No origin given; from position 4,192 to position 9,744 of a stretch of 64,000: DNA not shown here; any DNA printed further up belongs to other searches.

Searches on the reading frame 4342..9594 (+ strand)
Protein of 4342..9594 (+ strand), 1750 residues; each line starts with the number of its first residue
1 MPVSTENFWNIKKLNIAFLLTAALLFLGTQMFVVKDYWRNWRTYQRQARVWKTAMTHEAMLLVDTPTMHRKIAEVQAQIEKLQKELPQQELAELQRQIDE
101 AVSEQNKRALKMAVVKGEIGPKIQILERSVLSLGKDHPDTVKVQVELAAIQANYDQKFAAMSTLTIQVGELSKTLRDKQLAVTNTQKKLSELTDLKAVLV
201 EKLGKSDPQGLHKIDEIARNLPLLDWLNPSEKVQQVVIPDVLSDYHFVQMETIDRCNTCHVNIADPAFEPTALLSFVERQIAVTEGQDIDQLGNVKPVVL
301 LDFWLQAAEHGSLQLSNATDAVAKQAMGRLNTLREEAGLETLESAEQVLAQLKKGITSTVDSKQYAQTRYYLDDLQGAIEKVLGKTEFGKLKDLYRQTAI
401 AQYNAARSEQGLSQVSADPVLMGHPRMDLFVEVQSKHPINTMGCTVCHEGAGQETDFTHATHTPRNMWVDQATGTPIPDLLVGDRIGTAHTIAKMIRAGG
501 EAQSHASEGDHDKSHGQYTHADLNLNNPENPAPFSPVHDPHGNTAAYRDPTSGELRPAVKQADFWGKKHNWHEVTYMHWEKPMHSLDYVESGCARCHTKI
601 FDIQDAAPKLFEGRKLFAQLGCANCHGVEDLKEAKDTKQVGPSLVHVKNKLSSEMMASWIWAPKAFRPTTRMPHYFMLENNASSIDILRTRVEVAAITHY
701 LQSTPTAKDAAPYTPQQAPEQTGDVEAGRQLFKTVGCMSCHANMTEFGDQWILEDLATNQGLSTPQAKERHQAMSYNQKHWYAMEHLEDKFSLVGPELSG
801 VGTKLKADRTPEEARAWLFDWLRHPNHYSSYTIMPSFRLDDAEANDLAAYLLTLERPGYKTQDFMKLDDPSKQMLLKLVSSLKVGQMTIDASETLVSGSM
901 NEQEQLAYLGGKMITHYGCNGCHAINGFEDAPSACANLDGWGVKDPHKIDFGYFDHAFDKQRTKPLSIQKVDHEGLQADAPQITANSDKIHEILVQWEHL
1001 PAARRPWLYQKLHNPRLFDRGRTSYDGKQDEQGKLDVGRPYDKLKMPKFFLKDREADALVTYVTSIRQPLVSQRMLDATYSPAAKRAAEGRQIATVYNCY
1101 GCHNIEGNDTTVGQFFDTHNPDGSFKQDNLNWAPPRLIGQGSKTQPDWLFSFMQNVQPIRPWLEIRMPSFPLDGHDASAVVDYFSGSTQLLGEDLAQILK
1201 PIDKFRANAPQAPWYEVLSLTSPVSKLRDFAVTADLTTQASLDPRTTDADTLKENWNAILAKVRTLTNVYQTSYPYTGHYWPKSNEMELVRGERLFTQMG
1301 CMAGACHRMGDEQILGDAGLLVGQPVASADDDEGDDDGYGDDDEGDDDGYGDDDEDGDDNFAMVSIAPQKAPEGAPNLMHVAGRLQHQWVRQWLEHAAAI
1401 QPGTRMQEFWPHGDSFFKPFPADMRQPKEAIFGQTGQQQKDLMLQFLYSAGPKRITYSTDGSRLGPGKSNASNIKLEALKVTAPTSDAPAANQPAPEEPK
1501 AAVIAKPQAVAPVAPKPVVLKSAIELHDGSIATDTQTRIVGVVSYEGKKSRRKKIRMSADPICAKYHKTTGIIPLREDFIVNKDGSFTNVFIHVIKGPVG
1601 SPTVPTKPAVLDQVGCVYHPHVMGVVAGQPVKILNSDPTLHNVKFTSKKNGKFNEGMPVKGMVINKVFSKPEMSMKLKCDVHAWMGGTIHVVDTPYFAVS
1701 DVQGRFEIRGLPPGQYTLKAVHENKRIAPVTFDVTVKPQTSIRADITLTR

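Call 64: search_protein_families(library=pfam, proteins=[window:4342-9594:+], max_evalue=0.0001)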
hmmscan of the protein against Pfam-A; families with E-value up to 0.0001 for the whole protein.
window:4342-9594:+ (1750 aa): 4 families
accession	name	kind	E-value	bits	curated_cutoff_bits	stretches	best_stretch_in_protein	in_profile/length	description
PF00034.26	Cytochrom_C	-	8e-24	85.2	21.3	2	725-854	1-89/90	Cytochrome c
PF13442.11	Cytochrome_CBB3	-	4.4e-10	40.2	27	0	612-652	5-33/68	Cytochrome C oxidase, cbb3-type, subunit III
PF13620.12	CarboxypepD_reg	-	9.1e-08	32.8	32.3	1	1688-1749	18-82/82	Carboxypeptidase regulatory-like domain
PF14522.11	Cytochrome_C7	-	1.7e-07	31.4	24.8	0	589-634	12-56/67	Cytochrome c7 and related cytochrome c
